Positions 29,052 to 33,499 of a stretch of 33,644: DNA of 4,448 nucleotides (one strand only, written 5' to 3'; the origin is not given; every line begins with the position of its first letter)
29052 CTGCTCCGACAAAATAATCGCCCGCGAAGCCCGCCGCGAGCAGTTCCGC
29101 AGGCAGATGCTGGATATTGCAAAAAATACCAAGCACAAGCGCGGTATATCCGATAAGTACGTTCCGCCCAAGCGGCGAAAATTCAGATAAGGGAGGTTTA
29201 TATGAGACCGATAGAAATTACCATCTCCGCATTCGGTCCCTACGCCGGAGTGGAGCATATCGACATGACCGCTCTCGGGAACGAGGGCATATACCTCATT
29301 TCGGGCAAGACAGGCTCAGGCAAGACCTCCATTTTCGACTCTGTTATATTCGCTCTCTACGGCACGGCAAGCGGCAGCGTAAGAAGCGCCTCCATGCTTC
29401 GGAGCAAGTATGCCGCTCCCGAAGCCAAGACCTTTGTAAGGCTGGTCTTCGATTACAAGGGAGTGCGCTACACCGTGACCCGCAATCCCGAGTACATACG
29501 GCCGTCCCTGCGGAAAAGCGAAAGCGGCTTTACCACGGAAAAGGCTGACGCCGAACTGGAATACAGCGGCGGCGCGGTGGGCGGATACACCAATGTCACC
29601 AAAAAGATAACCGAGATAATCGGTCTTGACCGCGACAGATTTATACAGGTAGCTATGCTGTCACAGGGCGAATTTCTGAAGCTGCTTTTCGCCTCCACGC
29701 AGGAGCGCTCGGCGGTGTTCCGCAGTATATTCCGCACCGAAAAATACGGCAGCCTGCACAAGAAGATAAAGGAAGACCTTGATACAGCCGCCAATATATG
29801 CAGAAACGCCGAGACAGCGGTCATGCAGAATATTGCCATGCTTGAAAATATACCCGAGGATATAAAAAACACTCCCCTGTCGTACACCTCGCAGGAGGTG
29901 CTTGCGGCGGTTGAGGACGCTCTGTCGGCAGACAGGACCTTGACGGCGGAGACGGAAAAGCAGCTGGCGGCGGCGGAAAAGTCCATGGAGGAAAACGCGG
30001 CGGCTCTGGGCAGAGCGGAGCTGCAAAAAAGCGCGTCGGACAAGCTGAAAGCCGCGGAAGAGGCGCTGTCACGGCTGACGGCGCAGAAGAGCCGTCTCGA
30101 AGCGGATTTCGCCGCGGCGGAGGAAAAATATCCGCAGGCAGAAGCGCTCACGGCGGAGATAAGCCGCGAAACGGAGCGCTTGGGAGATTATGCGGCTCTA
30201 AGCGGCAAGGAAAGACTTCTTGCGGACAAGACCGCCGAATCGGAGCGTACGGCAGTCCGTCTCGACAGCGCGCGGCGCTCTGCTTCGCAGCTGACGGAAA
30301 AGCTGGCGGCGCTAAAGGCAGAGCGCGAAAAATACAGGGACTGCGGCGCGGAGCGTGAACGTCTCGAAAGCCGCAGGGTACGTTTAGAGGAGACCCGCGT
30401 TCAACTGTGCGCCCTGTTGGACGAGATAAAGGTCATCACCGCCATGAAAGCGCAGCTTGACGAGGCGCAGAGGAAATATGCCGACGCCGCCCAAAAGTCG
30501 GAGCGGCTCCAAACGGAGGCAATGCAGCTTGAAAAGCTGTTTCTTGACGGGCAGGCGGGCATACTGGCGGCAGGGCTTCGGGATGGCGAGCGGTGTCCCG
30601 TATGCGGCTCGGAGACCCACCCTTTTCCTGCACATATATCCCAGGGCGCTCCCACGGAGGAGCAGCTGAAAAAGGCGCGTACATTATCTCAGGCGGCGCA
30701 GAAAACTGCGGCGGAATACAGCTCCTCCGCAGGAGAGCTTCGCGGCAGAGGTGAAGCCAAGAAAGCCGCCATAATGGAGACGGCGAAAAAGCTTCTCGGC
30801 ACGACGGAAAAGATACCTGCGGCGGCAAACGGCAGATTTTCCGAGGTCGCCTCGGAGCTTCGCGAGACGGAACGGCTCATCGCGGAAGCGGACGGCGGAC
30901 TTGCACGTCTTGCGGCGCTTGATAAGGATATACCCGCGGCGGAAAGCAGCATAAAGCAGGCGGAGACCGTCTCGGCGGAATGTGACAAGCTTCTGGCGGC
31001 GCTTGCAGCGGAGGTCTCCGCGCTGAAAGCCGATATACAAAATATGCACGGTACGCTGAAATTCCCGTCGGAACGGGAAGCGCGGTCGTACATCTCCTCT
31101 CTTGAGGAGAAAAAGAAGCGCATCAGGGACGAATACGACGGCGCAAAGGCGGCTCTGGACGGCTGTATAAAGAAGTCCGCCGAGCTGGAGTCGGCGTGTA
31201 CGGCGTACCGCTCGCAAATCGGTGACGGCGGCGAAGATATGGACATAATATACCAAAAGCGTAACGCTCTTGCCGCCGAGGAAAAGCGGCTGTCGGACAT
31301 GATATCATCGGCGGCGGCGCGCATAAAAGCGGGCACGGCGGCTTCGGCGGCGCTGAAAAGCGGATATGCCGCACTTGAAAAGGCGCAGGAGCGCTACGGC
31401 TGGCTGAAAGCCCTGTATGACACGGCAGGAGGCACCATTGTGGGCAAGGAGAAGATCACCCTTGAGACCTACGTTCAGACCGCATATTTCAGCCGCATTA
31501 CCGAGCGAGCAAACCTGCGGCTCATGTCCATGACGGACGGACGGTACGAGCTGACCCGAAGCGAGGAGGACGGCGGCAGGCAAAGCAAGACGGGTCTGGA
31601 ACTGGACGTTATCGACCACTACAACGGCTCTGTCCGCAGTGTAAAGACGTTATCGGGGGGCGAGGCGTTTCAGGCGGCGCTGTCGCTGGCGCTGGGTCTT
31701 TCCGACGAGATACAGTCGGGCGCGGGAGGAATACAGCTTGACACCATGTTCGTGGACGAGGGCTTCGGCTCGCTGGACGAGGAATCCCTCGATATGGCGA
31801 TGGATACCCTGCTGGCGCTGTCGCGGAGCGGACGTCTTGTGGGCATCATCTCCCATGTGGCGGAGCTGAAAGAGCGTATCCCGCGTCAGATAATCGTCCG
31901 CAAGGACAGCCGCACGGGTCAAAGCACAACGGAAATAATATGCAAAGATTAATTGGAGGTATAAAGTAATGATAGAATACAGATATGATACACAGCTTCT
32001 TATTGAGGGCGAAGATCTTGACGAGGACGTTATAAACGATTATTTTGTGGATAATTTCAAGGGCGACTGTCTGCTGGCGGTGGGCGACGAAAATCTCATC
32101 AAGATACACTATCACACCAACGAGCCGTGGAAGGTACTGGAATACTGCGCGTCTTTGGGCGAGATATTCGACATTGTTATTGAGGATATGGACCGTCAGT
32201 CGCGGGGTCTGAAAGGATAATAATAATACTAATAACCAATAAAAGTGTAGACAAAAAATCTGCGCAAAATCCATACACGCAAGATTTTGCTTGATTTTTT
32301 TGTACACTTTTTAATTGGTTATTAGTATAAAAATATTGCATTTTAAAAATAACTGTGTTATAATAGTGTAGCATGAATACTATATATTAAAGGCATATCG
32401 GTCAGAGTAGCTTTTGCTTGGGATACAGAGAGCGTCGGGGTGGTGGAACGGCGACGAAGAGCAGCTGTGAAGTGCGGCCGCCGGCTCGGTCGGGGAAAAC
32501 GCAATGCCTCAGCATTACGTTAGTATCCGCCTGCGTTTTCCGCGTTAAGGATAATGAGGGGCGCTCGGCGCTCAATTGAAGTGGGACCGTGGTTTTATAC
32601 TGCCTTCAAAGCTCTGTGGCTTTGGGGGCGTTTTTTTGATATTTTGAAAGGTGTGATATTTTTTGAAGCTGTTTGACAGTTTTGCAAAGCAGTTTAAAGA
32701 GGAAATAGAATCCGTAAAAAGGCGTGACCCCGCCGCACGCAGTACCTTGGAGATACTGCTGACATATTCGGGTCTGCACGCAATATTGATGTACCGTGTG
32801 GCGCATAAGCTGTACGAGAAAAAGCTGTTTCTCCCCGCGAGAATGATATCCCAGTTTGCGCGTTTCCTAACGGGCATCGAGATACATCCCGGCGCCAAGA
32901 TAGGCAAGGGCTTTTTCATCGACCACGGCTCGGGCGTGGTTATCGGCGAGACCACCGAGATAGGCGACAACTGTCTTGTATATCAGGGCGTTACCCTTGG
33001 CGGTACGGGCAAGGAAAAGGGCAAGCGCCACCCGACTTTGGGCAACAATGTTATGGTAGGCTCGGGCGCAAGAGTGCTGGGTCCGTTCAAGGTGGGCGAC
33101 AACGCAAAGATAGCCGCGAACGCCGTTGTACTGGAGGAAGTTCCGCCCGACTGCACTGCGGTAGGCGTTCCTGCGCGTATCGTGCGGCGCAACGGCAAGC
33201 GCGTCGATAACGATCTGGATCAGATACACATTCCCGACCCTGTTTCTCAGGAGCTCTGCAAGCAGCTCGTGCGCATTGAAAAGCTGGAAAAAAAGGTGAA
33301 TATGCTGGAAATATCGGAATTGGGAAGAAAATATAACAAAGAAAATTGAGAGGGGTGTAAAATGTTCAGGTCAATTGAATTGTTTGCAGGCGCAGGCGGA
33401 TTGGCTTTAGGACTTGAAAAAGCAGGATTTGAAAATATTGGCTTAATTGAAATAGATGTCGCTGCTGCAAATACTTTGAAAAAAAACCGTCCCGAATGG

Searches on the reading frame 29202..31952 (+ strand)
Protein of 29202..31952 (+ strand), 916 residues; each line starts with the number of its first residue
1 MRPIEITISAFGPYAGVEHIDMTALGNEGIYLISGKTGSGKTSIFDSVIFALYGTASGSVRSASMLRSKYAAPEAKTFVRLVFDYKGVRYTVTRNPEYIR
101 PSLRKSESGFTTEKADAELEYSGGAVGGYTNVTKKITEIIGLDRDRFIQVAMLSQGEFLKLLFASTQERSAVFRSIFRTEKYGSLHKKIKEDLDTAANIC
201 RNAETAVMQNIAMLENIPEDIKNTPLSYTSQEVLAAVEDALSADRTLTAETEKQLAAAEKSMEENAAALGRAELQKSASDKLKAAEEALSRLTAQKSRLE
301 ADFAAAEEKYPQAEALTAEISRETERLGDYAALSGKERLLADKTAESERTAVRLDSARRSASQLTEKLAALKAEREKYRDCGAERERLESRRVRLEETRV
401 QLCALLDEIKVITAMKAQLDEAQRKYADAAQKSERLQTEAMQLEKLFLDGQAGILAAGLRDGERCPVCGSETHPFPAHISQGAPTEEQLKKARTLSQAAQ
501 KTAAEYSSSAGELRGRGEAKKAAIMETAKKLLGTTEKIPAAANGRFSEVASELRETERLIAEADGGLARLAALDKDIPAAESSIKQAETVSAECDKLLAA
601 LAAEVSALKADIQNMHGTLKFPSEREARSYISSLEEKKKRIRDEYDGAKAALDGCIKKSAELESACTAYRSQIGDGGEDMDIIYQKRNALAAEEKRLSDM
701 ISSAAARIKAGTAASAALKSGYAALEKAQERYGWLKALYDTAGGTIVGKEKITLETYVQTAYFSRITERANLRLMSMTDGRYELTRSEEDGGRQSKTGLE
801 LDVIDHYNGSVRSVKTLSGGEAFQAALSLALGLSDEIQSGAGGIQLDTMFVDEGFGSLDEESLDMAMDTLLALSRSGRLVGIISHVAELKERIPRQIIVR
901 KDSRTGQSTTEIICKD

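Call 8: search_protein_families(library=pfam, proteins=[window:29202-31952:+], max_evalue=0.001)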
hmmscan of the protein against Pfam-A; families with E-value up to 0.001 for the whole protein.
window:29202-31952:+ (916 aa): 4 families
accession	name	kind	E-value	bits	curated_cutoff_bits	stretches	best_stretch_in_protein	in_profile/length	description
PF13476.12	AAA_23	-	1.1e-16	62.6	27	1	6-297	2-171/201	AAA domain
PF13558.12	SbcC_Walker_B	-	1.5e-08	35.2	27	1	807-870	19-88/90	SbcC/RAD50-like, Walker B motif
PF02463.25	SMC_N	-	8.1e-07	29.1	40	1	24-100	20-100/220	RecF/RecN/SMC N terminal domain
PF13555.12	AAA_29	-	0.00015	21.9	27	1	26-56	20-50/61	P-loop containing region of AAA domain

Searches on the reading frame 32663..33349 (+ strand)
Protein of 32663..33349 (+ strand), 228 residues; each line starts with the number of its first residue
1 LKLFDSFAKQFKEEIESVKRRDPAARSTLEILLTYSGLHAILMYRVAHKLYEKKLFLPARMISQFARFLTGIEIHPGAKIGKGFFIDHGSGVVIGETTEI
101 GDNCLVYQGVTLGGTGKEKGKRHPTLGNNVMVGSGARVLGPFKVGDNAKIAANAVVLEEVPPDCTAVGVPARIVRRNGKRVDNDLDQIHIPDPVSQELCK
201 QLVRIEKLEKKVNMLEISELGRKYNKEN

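Call 8: search_protein_families(library=pfam, proteins=[window:32663-33349:+], max_evalue=0.001)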
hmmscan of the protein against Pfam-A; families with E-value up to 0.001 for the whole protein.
window:32663-33349:+ (228 aa): 3 families
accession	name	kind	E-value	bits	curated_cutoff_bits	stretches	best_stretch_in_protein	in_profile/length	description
PF00132.30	Hexapep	-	3.8e-16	58.4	27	2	123-156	1-34/36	Bacterial transferase hexapeptide (six repeats)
PF14602.12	Hexapep_2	-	8e-07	29.1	27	1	126-156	4-32/34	Hexapeptide repeat of succinyl-transferase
PF06426.19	SATase_N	-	0.00072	20.3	21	0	7-41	69-103/105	Serine acetyltransferase, N-terminal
